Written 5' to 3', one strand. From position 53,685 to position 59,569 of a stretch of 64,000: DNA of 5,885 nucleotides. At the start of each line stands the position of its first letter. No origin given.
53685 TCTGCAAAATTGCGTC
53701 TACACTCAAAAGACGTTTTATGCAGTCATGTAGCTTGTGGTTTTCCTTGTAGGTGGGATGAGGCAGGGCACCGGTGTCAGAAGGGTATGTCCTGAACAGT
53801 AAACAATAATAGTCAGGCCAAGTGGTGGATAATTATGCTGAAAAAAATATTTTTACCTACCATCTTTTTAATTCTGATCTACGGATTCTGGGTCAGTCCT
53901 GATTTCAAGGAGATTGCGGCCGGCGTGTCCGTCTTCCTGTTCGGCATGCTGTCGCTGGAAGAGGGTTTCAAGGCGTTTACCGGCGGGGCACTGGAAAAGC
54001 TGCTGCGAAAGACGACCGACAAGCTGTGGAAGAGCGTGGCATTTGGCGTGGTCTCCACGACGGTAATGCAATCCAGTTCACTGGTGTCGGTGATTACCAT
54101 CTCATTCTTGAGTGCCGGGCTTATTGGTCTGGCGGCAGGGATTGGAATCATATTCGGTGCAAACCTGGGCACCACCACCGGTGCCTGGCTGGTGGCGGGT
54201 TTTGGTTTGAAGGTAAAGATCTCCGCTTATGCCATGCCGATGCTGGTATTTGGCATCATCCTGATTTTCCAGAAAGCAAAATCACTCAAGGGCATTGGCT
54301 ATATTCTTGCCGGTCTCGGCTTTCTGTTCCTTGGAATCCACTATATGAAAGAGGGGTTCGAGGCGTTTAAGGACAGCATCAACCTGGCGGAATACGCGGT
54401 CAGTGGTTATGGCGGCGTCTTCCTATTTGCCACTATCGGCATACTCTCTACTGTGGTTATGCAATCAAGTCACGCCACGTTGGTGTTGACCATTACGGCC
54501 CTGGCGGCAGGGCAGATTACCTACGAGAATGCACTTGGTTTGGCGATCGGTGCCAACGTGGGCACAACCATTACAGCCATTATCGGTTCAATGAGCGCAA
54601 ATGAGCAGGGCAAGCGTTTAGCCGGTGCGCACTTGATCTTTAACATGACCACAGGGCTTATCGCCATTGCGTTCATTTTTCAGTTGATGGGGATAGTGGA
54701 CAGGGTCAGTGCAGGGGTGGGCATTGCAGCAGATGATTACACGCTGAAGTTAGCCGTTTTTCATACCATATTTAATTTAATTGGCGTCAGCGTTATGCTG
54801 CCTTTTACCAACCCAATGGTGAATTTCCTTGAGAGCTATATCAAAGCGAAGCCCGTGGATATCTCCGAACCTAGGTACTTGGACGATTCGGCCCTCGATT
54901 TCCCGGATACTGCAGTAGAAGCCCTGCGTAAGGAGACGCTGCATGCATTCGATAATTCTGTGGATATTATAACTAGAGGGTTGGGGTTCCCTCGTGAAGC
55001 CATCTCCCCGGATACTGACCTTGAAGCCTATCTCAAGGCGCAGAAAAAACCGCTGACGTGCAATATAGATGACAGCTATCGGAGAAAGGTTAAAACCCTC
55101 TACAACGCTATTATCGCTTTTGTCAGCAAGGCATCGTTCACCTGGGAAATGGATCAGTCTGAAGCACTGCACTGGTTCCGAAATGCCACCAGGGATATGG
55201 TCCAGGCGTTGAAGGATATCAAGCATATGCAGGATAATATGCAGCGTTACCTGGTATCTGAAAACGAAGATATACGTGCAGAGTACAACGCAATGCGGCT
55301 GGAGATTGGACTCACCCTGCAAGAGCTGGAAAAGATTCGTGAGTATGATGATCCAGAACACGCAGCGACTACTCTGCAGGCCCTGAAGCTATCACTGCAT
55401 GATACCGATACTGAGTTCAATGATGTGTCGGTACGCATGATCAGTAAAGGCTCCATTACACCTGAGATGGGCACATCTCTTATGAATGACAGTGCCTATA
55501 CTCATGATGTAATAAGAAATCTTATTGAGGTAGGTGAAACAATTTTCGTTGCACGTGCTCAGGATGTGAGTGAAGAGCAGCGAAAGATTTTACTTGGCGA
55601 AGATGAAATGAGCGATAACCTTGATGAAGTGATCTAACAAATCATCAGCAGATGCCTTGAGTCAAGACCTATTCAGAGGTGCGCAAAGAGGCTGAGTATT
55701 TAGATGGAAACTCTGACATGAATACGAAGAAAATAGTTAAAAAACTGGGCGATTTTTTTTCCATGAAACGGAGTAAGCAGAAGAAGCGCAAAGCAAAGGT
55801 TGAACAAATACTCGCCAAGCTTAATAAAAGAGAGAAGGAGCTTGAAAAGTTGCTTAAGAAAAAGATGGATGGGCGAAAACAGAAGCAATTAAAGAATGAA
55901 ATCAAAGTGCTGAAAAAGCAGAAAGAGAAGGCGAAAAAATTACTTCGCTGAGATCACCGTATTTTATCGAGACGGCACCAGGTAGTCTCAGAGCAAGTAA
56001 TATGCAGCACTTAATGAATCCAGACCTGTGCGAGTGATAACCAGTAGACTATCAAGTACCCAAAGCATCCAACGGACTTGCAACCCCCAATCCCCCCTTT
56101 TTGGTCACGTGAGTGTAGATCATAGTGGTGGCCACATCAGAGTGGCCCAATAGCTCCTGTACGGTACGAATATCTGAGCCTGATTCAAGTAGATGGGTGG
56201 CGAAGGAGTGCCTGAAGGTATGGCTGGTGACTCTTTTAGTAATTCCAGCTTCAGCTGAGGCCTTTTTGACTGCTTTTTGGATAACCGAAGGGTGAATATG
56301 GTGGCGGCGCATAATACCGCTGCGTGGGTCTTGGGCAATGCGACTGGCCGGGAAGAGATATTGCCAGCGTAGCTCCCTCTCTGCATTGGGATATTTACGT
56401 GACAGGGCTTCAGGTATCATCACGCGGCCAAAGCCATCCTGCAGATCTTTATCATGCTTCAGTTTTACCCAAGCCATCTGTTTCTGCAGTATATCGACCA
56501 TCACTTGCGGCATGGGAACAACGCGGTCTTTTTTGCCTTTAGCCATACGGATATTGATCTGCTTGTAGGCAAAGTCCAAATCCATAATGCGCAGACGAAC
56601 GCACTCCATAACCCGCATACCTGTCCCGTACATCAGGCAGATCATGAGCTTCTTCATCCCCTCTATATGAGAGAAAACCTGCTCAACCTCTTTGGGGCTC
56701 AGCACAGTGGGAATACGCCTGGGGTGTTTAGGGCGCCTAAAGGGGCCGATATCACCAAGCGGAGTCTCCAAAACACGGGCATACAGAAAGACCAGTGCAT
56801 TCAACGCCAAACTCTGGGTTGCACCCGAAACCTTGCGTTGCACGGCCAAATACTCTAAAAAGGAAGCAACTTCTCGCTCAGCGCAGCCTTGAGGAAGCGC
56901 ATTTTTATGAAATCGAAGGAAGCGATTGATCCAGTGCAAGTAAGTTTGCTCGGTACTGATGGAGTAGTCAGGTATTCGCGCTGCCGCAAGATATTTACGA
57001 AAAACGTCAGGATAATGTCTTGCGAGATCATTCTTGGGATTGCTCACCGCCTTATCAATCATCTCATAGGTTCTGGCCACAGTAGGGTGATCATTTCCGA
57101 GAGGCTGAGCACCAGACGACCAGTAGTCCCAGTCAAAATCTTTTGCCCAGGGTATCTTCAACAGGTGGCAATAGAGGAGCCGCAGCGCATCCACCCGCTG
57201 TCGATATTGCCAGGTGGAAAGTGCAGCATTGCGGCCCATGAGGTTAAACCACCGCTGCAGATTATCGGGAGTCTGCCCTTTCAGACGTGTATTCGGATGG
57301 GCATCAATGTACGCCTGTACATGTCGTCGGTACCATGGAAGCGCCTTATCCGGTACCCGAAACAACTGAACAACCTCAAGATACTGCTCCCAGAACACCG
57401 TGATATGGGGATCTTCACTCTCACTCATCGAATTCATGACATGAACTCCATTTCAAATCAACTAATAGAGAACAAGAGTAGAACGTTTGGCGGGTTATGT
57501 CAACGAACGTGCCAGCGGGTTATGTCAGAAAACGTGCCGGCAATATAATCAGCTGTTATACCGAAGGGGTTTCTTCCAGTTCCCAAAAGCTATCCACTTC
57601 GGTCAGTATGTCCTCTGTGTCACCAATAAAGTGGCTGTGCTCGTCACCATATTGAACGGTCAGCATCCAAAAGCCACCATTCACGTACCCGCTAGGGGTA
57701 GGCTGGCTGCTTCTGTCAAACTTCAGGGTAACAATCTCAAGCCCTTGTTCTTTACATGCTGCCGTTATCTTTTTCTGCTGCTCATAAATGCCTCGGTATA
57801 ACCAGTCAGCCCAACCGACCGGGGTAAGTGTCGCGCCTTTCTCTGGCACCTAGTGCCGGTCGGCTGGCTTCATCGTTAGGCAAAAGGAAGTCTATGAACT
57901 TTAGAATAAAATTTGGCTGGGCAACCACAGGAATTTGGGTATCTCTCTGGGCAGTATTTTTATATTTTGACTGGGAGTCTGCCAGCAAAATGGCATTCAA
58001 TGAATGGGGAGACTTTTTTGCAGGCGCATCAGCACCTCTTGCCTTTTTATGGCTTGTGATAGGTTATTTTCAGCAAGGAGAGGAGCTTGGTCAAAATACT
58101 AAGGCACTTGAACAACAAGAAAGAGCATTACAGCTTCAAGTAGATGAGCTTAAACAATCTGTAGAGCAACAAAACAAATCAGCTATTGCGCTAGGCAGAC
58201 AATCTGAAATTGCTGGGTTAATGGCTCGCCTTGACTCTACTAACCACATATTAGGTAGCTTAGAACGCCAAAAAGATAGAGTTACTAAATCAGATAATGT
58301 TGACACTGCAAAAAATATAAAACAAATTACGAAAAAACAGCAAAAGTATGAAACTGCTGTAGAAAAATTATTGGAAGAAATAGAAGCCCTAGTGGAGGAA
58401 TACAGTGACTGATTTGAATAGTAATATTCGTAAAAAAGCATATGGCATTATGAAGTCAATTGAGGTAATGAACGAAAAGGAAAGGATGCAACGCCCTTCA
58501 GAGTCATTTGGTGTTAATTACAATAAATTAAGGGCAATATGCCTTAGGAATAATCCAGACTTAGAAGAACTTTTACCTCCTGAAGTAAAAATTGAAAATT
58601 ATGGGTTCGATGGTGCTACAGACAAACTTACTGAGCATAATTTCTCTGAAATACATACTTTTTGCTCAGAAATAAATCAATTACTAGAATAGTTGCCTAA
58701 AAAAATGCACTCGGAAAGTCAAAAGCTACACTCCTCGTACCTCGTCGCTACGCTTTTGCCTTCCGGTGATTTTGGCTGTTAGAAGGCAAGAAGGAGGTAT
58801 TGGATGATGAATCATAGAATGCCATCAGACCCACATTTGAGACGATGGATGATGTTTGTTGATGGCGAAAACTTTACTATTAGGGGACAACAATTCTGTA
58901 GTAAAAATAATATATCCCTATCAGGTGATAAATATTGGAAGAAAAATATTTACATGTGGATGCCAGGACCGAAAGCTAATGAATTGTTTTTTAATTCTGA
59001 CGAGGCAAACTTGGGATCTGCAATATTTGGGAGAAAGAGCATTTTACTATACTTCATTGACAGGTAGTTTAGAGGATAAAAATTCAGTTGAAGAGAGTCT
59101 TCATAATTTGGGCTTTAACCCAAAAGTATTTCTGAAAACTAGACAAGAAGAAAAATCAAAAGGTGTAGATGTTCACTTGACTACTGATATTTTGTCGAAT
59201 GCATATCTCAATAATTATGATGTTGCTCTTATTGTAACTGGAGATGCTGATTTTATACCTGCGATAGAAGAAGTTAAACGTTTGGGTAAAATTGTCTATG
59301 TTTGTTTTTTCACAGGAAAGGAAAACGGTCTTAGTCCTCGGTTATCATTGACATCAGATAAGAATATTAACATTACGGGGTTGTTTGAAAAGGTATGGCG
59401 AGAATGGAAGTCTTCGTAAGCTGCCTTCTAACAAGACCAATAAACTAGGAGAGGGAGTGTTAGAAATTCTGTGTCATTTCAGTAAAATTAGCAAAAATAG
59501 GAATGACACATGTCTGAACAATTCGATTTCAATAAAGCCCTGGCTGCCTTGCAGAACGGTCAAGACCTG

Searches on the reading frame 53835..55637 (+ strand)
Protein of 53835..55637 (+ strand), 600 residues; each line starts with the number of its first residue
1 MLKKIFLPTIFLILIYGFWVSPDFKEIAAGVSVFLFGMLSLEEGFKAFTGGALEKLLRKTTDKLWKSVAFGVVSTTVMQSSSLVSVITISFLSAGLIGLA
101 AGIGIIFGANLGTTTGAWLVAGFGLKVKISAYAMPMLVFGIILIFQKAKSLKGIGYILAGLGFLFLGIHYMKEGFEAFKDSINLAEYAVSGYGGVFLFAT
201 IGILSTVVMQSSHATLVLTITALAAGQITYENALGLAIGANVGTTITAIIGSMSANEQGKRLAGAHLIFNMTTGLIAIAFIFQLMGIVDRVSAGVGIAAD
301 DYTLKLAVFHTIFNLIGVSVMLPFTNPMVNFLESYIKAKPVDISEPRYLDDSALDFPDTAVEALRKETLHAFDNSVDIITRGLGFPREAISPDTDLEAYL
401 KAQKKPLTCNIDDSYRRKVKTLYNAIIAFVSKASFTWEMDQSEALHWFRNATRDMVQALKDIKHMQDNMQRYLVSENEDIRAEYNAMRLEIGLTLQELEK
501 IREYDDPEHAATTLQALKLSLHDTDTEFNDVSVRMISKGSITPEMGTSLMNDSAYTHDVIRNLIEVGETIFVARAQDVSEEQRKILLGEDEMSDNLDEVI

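Call 9: search_protein_families(library=pfam, proteins=[window:53835-55637:+], max_evalue=0.01)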
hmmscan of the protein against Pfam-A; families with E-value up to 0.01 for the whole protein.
window:53835-55637:+ (600 aa): 1 family
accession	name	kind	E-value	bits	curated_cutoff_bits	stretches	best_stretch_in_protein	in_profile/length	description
PF02690.20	Na_Pi_cotrans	-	1.4e-48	164.8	29.1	2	33-172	1-136/137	Na+/Pi-cotransporter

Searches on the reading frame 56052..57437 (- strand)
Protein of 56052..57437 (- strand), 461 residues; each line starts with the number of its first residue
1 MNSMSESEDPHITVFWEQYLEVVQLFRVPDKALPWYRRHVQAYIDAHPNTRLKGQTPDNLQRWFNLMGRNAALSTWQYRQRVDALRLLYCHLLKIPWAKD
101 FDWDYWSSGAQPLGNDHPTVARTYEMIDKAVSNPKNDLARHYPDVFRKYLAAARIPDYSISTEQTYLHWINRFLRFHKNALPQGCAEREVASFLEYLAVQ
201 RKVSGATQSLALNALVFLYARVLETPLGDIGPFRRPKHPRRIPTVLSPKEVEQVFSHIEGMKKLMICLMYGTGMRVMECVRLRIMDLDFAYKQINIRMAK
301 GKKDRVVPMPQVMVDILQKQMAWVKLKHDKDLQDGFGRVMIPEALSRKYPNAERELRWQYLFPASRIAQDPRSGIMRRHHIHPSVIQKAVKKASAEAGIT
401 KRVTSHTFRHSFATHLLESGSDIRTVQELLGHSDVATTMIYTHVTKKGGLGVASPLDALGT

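Call 9: search_protein_families(library=pfam, proteins=[window:56052-57437:-], max_evalue=0.01)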
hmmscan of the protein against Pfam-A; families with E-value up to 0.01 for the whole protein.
window:56052-57437:- (461 aa): 2 families
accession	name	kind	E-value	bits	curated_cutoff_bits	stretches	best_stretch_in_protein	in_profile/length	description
PF00589.27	Phage_integrase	-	1.9e-42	145.4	27.1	1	245-446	2-170/172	Phage integrase family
PF13495.12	Phage_int_SAM_4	-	2.9e-28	98.5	27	1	150-228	6-84/85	Phage integrase, N-terminal SAM-like domain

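Call 12: search_protein_families(library=ncbifam, proteins=[window:56052-57437:-], max_evalue=0.01)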
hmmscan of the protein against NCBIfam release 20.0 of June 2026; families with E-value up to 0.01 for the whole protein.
window:56052-57437:- (461 aa): 13 families
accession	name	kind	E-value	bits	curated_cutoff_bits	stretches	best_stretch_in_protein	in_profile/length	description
TIGR02249.1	integrase_gron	subfamily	8.6e-133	442.5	265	1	155-459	11-315/315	integron integrase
NF011946.0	PRK15417.1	equivalog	3.4e-93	312.5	435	1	153-459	24-330/337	integron integrase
NF040815.2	recomb_XerA_Arch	equivalog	6.6e-55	186.5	220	2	377-446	187-256/263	site-specific tyrosine recombinase/integron integrase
TIGR02225.1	recomb_XerD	equivalog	1.3e-46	159.2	329.6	2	378-447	208-277/290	site-specific tyrosine recombinase XerD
TIGR02224.1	recomb_XerC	equivalog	3.3e-46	158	335.15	2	379-447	212-280/295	tyrosine recombinase XerC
NF001399.0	PRK00283.1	subfamily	1.1e-44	152.8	279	1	164-447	28-286/300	tyrosine recombinase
NF002331.0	PRK01287.1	subfamily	4.7e-33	114.7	371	2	380-445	247-313/365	site-specific tyrosine recombinase XerC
NF003462.0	PRK05084.1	equivalog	4e-22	78.4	267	2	379-447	281-347/360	tyrosine recombinase XerS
NF007371.0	PRK09871.1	subfamily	1.7e-11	44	222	2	388-443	118-173/198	tyrosine-type DNA invertase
NF007370.0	PRK09870.1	subfamily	2.9e-09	36.8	221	1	389-443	124-178/200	tyrosine-type DNA invertase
NF041502.1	integrase_1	equivalog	1.1e-05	24.4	350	1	264-446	168-362/484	site-specific integrase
NF040693.1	recomb_GmtY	equivalog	2.1e-05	23.9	340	1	387-446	375-434/441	gamma-mobile-trio recombinase GmtY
NF002685.0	PRK02436.1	equivalog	9.1e-05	22.4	178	1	245-326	96-176/245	site-specific tyrosine recombinase XerD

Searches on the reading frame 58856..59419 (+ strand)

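Call 9: search_protein_families(library=pfam, proteins=[window:58856-59419:+], max_evalue=0.01)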
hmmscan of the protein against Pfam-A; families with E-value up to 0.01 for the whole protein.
window:58856-59419:+ (187 aa): 1 family
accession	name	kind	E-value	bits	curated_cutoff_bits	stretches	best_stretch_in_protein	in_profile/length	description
PF01936.24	NYN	-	2.3e-16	61.1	24.2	1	61-168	36-139/145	NYN domain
